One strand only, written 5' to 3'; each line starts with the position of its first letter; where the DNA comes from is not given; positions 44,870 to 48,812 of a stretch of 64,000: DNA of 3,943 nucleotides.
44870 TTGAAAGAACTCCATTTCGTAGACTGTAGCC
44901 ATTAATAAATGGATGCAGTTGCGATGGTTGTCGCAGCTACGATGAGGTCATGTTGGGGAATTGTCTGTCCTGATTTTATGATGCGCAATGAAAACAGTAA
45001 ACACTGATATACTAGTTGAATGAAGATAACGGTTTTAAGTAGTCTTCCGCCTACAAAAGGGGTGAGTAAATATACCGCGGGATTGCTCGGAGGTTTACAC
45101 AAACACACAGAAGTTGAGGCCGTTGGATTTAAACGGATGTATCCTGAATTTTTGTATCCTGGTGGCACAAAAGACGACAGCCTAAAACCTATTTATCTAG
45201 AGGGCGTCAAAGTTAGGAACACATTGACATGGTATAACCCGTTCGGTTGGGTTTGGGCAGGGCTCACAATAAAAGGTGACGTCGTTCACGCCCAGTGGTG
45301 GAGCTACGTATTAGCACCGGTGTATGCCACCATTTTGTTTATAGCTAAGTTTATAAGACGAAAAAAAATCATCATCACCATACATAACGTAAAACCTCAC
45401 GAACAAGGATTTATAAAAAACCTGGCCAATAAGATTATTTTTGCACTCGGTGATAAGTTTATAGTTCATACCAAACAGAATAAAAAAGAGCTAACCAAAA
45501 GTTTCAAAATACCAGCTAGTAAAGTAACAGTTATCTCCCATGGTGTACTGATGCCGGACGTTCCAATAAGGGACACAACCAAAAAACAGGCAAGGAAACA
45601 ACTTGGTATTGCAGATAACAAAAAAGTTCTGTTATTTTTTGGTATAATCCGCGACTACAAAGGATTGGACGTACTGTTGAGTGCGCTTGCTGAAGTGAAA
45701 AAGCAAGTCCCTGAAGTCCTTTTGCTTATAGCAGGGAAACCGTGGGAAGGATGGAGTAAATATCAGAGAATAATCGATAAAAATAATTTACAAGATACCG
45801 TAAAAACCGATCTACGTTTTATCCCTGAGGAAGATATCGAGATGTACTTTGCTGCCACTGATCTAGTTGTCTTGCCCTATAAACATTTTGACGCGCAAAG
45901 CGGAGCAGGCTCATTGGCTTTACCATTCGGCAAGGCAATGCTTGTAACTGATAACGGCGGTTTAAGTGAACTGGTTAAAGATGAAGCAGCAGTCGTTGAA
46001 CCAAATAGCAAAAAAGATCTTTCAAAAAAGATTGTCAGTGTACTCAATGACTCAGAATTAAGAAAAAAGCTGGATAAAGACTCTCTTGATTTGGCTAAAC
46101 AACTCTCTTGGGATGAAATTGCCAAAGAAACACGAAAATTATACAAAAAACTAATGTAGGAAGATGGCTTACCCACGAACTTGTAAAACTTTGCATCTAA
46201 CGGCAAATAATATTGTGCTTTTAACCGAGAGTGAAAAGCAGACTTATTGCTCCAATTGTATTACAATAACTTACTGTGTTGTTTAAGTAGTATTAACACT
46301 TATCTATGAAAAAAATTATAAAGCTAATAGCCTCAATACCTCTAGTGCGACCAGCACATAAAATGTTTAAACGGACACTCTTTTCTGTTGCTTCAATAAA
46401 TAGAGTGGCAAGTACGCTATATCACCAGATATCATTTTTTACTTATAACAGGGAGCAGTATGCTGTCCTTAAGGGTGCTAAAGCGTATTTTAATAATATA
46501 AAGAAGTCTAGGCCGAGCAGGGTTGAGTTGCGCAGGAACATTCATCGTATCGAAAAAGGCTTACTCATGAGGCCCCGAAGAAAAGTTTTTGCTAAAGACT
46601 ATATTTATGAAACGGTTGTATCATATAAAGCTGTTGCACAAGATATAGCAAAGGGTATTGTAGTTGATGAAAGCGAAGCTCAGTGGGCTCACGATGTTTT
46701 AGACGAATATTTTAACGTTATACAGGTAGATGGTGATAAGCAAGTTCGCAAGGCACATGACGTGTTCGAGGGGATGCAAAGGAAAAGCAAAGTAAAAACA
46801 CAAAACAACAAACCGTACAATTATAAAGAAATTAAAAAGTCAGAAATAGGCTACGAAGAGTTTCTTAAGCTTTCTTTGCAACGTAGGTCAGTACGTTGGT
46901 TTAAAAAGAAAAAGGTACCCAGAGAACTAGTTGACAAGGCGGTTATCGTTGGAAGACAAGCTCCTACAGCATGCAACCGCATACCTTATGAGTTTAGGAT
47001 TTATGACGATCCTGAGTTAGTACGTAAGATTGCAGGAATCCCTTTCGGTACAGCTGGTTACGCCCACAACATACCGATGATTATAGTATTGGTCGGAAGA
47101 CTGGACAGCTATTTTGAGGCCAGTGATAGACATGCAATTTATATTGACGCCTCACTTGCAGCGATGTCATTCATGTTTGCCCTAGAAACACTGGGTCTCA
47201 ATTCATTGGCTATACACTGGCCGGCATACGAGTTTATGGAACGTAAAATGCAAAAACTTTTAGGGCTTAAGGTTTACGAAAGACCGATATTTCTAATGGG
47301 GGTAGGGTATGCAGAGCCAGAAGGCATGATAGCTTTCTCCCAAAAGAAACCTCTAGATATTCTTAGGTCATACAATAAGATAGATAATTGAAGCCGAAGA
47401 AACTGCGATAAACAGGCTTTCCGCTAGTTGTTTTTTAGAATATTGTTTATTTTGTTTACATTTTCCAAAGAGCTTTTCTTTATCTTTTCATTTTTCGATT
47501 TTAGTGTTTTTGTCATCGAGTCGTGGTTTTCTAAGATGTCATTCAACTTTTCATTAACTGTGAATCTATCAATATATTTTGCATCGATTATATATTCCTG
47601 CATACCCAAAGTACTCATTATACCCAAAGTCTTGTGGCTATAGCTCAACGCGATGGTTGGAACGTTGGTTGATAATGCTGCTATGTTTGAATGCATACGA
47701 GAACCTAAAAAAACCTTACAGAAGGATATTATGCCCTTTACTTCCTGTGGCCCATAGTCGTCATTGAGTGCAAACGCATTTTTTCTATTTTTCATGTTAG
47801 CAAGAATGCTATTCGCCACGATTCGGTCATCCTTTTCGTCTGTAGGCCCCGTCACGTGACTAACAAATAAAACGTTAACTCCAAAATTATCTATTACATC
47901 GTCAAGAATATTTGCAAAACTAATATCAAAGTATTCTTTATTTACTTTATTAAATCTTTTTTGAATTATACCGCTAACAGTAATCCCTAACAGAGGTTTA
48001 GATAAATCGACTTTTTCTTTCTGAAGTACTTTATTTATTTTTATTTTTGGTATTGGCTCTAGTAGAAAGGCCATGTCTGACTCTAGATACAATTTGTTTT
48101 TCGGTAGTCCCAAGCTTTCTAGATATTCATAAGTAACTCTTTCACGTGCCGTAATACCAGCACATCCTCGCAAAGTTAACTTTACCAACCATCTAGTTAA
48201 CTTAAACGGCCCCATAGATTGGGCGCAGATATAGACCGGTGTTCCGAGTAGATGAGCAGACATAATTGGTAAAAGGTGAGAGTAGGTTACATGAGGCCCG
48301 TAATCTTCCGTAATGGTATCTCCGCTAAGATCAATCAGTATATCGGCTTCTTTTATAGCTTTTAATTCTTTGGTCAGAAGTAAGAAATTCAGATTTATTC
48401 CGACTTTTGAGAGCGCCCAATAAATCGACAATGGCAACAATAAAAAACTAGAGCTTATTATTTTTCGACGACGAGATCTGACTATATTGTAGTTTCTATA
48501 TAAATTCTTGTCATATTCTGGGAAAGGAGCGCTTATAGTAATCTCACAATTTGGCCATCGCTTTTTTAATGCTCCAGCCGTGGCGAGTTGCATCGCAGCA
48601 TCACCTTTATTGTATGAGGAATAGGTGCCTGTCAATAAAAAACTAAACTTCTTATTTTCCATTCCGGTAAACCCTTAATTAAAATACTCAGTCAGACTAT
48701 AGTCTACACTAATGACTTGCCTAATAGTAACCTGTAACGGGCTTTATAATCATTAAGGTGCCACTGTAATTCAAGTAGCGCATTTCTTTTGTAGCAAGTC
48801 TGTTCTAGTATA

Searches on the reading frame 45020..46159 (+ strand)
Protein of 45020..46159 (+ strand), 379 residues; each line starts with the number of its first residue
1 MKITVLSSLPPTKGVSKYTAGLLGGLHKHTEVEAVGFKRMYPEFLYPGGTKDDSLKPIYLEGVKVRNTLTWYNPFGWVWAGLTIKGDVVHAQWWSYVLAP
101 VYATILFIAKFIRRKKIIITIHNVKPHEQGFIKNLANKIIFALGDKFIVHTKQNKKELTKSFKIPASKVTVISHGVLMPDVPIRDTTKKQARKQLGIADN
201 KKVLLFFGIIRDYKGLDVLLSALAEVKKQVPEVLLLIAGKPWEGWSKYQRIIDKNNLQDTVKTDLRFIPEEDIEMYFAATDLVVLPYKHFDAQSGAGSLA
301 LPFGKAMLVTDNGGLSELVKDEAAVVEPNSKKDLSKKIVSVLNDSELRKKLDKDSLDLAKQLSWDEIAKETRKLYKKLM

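Call 17: search_protein_families(library=pfam, proteins=[window:45020-46159:+], max_evalue=0.001)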
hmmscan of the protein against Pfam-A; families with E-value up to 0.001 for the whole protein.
window:45020-46159:+ (379 aa): 3 families
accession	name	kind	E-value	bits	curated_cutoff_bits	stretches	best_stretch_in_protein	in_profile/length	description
PF00534.26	Glycos_transf_1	-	3.6e-24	85.7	26.4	1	188-353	2-167/172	Glycosyl transferases group 1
PF13692.12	Glyco_trans_1_4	-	6.2e-16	59.4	27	1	202-344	2-142/142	Glycosyl transferases group 1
PF13439.12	Glyco_transf_4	-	5.2e-09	36.8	28.5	1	84-176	71-166/170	Glycosyltransferase Family 4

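Call 77: search_protein_families(library=ncbifam, proteins=[window:45020-46159:+], max_evalue=0.00001)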
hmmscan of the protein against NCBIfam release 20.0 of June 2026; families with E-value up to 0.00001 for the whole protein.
window:45020-46159:+ (379 aa): 30 families (the best 25 are shown)
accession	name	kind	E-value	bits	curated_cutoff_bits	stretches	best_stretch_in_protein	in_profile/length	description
TIGR03449.1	mycothiol_MshA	equivalog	1.5e-22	80.1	462.5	1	133-378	154-403/406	D-inositol-3-phosphate glycosyltransferase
NF012028.0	PRK15484.1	subfamily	9.1e-20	71.1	618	1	146-372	142-372/380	lipopolysaccharide N-acetylglucosaminyltransferase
TIGR04063.1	stp3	hypoth_equivalog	1.7e-18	66.7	442.05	1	163-378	176-395/397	TIGR04063 family PEP-CTERM/XrtA system glycosyltransferase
TIGR02149.1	glgA_Coryne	subfamily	1.8e-18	66.8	302.4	1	86-378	84-390/391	glycogen synthase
TIGR04157.1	glyco_rSAM_CFB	subfamily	2.6e-18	66.2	400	1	136-354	162-384/406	TIGR04157 family glycosyltransferase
NF038295.1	EPS_HpsP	equivalog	5.7e-17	61.8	550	1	149-379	159-388/388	hormogonium polysaccharide biosynthesis glycosyltransferase HpsP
TIGR03999.1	thiol_BshA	equivalog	2.3e-13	49.8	273.7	1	114-379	113-374/375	N-acetyl-alpha-D-glucosaminyl L-malate synthase BshA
TIGR02095.1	glgA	subfamily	7e-13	48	328.45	1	184-378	275-477/477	glycogen/starch synthase, ADP-glucose type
NF038229.1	Glyco4_Geo_Pelo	equivalog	9.8e-13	47.8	400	1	145-378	111-336/338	GPMC system family 4 glycosyltransferase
NF041010.1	glycosy_Agl16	equivalog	3e-12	46.1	575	1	100-378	90-351/352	glycosylation protein Agl16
NF046085.1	XrtY_assoc_Gly1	equivalog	4.8e-12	45.4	400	1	89-378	102-384/387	XrtY-associated glycosyltransferase XYAG1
NF047684.1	TeichurnBiosyTuaC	equivalog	6.6e-12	45.1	550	1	163-378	181-389/391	teichuronic acid biosynthesis protein TuaC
NF049988.1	MGlcDAGSynMgs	equivalog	1.3e-11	44.6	400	1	167-378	176-387/398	alpha-monoglucosyldiacylglycerol synthase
NF007640.0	PRK10307.1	subfamily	4.3e-11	42.4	276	1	183-361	211-389/411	WcaI family glycosyltransferase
TIGR04047.1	MSMEG_0565_glyc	hypoth_equivalog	5e-11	42.3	259.85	1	115-376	111-372/373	MSMEG_0565 family glycosyltransferase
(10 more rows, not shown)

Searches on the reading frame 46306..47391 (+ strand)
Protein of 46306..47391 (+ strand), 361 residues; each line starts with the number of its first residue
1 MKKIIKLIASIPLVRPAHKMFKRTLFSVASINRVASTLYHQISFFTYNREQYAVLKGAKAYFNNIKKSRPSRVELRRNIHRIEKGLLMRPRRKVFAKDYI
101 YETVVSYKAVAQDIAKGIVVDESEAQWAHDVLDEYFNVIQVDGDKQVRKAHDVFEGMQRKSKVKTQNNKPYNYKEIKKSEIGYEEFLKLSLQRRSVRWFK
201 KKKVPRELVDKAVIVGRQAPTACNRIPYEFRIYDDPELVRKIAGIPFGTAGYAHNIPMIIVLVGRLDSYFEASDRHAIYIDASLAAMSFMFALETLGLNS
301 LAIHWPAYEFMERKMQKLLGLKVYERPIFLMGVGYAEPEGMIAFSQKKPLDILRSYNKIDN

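Call 17: search_protein_families(library=pfam, proteins=[window:46306-47391:+], max_evalue=0.001)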
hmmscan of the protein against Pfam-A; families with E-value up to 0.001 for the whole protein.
window:46306-47391:+ (361 aa): 1 family
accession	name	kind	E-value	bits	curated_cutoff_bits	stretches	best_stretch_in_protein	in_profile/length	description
PF00881.29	Nitroreductase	-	7.4e-20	72.2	23.5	2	192-244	3-55/167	Nitroreductase family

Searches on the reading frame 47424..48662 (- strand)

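Call 92: search_protein_families(library=pfam, proteins=[window:47424-48662:-], max_evalue=0.00001)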
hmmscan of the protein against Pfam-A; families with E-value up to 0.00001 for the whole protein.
window:47424-48662:- (412 aa): 1 family
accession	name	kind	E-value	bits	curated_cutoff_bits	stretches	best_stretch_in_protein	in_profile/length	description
PF04230.19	PS_pyruv_trans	-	1.4e-41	143.7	25.3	1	18-343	1-280/280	Polysaccharide pyruvyl transferase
